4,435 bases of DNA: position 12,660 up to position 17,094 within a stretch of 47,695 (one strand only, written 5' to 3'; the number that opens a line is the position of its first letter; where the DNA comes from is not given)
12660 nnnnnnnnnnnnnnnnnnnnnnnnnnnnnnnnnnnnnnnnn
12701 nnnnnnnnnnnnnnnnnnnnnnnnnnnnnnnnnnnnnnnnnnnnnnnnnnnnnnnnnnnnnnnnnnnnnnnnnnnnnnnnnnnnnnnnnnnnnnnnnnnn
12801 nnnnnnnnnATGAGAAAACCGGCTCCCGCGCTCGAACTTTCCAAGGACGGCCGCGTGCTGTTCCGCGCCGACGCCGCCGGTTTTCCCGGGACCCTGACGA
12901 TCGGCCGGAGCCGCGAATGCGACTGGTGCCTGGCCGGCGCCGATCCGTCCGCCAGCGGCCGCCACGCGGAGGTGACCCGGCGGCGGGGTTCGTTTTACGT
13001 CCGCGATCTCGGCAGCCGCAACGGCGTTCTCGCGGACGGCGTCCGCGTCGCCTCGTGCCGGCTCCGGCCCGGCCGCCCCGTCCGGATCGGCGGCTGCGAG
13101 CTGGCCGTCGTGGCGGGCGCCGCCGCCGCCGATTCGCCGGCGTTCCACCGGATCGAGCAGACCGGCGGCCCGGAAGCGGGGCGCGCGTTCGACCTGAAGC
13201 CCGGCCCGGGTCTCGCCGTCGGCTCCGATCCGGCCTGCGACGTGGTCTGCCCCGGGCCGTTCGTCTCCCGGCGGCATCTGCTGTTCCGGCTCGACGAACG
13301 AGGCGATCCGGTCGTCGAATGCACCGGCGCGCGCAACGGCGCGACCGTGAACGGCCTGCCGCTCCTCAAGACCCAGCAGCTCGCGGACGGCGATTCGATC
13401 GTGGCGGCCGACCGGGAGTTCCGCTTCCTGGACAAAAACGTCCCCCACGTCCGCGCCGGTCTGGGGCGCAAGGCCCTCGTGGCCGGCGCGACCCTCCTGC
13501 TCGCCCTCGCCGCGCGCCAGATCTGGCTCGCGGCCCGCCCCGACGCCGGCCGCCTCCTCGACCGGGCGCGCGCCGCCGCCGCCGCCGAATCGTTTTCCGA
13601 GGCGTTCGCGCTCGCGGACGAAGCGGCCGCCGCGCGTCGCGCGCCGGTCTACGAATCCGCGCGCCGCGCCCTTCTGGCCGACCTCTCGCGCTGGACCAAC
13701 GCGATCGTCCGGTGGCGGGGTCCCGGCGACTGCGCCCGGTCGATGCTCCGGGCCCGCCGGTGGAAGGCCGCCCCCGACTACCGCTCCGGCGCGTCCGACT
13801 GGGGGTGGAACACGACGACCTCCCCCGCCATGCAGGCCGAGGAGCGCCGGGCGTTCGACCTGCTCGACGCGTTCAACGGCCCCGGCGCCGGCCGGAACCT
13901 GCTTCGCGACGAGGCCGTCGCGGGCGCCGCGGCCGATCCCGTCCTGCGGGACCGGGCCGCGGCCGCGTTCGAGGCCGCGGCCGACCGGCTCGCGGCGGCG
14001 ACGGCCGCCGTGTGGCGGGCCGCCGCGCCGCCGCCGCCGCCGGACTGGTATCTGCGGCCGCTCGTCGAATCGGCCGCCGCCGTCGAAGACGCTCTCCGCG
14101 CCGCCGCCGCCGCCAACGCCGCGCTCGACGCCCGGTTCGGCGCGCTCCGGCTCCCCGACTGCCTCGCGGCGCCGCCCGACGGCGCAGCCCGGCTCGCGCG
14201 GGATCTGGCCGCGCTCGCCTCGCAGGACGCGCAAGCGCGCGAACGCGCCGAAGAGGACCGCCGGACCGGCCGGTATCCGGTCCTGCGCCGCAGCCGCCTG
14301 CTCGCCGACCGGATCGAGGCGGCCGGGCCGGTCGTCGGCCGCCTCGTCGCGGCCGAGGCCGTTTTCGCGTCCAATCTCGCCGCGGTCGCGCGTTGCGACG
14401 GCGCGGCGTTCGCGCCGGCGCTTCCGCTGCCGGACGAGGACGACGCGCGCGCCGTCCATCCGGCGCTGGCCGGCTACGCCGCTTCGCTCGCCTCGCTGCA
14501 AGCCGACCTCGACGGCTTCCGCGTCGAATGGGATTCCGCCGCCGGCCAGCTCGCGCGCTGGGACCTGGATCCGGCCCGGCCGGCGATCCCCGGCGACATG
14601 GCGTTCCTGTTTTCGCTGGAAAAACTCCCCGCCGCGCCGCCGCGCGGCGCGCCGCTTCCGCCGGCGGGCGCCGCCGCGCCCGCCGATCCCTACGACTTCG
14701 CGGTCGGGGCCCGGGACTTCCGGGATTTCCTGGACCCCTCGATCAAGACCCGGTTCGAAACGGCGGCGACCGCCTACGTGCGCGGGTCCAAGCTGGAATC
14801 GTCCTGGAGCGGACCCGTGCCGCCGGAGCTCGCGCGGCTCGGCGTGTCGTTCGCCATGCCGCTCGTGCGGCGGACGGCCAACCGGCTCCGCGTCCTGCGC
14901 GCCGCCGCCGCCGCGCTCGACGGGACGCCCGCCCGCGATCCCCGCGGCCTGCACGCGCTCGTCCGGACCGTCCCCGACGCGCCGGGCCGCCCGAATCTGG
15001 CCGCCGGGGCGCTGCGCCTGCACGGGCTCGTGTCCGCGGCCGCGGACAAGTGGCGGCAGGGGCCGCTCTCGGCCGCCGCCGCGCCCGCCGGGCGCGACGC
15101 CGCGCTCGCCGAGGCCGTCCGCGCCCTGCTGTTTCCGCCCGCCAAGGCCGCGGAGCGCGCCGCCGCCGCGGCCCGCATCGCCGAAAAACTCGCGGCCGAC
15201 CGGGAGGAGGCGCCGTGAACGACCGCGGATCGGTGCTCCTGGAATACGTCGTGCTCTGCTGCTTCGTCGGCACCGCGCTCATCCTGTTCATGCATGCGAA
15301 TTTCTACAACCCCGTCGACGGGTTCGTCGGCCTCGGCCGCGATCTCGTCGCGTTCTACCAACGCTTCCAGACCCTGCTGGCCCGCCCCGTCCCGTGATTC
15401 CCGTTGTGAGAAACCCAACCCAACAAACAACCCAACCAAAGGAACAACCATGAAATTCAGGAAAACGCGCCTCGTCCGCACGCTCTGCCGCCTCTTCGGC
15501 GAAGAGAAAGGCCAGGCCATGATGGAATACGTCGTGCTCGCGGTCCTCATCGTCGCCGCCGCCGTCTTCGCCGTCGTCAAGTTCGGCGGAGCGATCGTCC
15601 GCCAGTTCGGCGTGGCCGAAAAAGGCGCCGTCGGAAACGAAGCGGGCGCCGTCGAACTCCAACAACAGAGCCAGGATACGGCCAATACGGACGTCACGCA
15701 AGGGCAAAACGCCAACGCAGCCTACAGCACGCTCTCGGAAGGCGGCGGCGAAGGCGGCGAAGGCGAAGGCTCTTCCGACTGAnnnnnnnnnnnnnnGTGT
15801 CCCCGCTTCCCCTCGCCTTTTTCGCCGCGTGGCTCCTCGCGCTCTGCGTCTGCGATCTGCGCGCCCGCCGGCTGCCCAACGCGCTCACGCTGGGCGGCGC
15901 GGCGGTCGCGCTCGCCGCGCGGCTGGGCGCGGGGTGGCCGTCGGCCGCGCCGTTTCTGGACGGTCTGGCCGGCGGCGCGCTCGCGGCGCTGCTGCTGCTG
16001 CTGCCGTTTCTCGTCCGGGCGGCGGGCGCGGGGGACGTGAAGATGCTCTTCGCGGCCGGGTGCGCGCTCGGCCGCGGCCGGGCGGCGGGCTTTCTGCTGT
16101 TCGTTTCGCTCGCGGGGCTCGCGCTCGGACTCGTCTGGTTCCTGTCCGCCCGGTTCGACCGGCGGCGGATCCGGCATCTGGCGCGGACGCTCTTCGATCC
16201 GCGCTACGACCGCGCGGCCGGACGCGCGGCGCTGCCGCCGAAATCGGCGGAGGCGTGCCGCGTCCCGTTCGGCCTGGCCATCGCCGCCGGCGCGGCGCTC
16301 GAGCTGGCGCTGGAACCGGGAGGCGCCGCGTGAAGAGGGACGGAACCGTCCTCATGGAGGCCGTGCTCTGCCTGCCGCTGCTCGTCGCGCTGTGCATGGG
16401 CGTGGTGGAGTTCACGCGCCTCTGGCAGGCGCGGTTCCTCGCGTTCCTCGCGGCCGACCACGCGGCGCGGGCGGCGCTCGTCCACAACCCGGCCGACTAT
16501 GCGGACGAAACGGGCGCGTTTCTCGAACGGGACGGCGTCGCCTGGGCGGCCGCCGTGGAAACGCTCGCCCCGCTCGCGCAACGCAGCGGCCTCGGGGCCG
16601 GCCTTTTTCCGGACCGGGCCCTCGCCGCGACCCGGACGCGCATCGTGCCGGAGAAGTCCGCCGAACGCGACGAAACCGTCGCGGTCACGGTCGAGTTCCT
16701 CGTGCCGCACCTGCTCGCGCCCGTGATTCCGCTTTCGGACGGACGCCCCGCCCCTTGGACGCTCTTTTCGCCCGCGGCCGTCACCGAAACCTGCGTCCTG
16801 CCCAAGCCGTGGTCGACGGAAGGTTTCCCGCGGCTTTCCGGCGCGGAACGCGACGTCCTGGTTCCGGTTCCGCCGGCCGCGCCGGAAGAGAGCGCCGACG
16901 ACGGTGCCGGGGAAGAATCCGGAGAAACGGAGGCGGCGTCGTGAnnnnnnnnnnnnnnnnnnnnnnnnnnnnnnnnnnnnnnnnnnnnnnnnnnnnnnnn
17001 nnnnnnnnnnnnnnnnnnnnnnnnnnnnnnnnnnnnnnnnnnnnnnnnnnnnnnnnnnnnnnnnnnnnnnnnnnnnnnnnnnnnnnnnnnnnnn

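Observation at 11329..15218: Two single-pass membrane proteins with one and two cytoplasmic FHA domains sit where TadZ/TadD-type accessory genes normally are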

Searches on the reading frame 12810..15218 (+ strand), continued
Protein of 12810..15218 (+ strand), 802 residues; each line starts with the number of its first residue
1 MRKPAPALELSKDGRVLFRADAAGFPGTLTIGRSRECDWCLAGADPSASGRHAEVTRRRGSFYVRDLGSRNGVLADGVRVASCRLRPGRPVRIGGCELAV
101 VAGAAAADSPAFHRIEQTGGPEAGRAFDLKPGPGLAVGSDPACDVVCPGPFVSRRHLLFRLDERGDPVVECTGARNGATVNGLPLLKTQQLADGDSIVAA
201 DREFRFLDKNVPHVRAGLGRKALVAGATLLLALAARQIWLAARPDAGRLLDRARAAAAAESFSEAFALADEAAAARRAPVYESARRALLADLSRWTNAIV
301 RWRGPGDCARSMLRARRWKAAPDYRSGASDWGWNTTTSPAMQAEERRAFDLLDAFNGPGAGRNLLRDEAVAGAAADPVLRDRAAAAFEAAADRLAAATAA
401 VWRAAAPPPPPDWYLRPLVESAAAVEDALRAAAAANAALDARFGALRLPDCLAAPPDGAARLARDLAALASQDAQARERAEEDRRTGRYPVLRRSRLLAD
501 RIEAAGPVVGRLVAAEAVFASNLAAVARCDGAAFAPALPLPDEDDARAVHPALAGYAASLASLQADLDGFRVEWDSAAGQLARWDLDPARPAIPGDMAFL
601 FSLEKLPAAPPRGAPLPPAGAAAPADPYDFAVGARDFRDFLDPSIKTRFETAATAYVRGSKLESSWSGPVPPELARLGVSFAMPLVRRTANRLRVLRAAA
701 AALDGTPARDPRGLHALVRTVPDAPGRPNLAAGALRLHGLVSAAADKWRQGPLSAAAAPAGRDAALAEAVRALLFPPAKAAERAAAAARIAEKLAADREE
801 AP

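Call 61: search_protein_families(library=pfam, alignment_id=A4, max_evalue=0.01)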
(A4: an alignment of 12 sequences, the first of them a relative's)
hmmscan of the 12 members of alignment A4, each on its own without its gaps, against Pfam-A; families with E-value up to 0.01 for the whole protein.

A. member 1, P0001 (802 aa): 2 families
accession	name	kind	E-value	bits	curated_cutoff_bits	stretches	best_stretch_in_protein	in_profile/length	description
PF00498.31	FHA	-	1e-29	103.2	20.7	2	30-94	2-67/67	FHA domain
PF16697.10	Yop-YscD_cpl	-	7.5e-16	58.6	33.2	2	120-206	5-90/94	Inner membrane component of T3SS, cytoplasmic domain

B. families by the number of members that match (of 12 scanned): 4 families
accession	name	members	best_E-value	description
PF00498.31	FHA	12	1.8e-33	FHA domain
PF16697.10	Yop-YscD_cpl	12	9e-25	Inner membrane component of T3SS, cytoplasmic domain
PF13428.12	TPR_14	1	0.0023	Tetratricopeptide repeat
PF13181.12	TPR_8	1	0.0064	Tetratricopeptide repeat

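Call 92: search_protein_families(library=ncbifam, proteins=[L007:7887-8924:+, L007:8964-9974:+, L007:9953-12121:+, L007:12220-13278:+, L007:15462-16181:+], max_evalue=0.01)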
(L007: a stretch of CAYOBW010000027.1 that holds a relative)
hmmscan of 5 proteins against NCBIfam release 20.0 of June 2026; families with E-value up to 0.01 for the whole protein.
L007:7887-8924:+ (345 aa): 0 families

L007:8964-9974:+ (336 aa): 1 family
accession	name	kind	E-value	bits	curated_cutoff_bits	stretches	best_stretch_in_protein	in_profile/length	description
NF049868.1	FhaB_Rv0019c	equivalog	0.00068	19.7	125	1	3-88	67-150/158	FHA domain-containing protein FhaB/FipA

L007:9953-12121:+ (722 aa): 5 families
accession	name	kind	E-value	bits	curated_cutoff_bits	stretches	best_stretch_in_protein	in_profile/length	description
NF049868.1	FhaB_Rv0019c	equivalog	4.9e-25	88.4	125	2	127-201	74-147/158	FHA domain-containing protein FhaB/FipA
TIGR03354.1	VI_FHA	hypoth_equivalog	2.7e-22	80.2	120.25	2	37-111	25-103/420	type VI secretion system-associated FHA domain protein TagH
NF041660.2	oxygluDhInhib_OdhI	equivalog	2.2e-17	63.1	200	2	118-190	34-106/130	oxoglutarate dehydrogenase inhibitor Odhl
NF052573.1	HisKinEspAMyxo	equivalog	1.6e-15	56.3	1400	2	129-205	36-109/755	serine histidine kinase EspA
NF033760.1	gliding_GltG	equivalog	2.3e-09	36.4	650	2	136-223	21-105/650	adventurous gliding motility protein GltG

L007:12220-13278:+ (352 aa): 2 families
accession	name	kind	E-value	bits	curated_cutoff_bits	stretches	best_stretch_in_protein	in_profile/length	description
TIGR03363.1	VI_chp_8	equivalog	3.9e-63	214.2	160.85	1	6-336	4-342/353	type VI secretion system protein TssA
TIGR03362.1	VI_chp_7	equivalog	1.1e-19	70.9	230.1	1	7-130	4-118/476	type VI secretion system protein TssA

L007:15462-16181:+ (239 aa): 0 families

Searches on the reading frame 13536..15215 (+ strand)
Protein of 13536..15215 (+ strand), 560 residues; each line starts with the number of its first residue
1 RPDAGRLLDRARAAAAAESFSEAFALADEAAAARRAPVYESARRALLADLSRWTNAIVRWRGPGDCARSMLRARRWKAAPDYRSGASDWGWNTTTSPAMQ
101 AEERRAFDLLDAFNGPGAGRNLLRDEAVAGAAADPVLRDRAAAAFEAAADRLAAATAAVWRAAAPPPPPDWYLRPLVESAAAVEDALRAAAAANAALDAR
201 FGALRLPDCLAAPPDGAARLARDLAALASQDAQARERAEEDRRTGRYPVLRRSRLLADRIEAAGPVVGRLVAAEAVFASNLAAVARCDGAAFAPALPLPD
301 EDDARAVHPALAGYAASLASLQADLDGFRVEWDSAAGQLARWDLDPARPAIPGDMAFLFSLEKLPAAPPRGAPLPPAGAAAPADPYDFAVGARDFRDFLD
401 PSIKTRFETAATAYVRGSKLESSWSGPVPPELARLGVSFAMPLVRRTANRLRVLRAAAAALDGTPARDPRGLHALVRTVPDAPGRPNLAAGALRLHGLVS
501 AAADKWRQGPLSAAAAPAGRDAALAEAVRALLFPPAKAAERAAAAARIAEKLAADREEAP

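Call 30: search_solved_structures(query=window:13536-15215:+, max_evalue=1)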
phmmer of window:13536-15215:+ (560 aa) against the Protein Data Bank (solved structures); distinct sequences matched with E-value up to 1: 1.
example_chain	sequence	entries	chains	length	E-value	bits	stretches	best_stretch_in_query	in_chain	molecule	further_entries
2okq_A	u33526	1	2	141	0.71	12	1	180-219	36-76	Hypothetical protein ybaA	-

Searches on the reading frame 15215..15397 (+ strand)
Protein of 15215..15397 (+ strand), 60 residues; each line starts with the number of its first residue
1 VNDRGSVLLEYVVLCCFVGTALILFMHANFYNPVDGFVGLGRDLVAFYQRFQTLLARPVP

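Call 20: search_protein_families(library=pfam, proteins=[window:15215-15397:+], max_evalue=0.01)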
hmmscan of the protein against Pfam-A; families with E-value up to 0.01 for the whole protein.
window:15215-15397:+ (60 aa): 0 families

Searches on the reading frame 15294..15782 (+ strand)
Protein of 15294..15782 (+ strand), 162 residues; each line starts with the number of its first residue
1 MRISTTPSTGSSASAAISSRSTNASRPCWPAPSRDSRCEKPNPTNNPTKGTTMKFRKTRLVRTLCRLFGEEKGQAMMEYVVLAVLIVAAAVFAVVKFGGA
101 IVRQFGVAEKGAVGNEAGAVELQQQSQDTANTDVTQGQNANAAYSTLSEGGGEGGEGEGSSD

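Call 5: search_protein_families(library=pfam, proteins=[window:15294-15782:+], max_evalue=0.01)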
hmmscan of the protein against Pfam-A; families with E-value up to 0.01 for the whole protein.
window:15294-15782:+ (162 aa): 1 family
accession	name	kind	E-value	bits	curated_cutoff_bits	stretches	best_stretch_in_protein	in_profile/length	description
PF20721.2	C19orf12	-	0.0072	16.6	30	1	43-128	5-86/163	C19orf12-like protein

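Call 7: search_protein_families(library=ncbifam, proteins=[window:15294-15782:+], max_evalue=0.01)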
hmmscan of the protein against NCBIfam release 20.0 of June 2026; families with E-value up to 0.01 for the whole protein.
window:15294-15782:+ (162 aa): 0 families

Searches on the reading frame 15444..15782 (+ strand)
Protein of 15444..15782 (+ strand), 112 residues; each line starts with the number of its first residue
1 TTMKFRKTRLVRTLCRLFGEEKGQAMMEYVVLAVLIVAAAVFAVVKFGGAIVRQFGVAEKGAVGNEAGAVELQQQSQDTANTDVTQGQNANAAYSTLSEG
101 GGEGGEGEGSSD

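Call 20: search_protein_families(library=pfam, proteins=[window:15444-15782:+], max_evalue=0.01)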
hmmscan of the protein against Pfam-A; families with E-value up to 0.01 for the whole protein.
window:15444-15782:+ (112 aa): 1 family
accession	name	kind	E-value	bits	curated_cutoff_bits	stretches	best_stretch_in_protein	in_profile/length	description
PF04964.19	Flp_Fap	-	0.0053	17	32.2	1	21-56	5-40/46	Flp/Fap pilin component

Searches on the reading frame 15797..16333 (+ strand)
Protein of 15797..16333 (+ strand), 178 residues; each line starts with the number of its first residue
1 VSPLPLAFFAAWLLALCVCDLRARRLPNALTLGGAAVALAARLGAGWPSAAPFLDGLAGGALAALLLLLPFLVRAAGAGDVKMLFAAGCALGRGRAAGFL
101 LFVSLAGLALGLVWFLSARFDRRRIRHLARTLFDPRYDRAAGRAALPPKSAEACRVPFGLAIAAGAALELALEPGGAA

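Call 5: search_protein_families(library=pfam, proteins=[window:15797-16333:+], max_evalue=0.01)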
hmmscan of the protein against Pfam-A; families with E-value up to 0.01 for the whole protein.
window:15797-16333:+ (178 aa): 1 family
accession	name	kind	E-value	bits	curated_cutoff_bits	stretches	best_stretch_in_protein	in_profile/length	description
PF01478.23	Peptidase_A24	-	2.7e-15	57.1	26.5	1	8-112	2-104/104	Type IV leader peptidase family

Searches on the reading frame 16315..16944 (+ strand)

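Call 20: search_protein_families(library=pfam, proteins=[window:16315-16944:+], max_evalue=0.01)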
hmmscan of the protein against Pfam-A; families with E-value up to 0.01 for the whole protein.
window:16315-16944:+ (209 aa): 2 families
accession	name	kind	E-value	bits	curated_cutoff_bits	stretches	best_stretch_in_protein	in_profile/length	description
PF07811.17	TadE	-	1.9e-06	28.3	22.9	1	10-52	1-43/43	TadE-like protein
PF13400.11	Tad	-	0.0081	16.9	22.3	1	11-54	2-44/47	Putative Flp pilus-assembly TadE/G-like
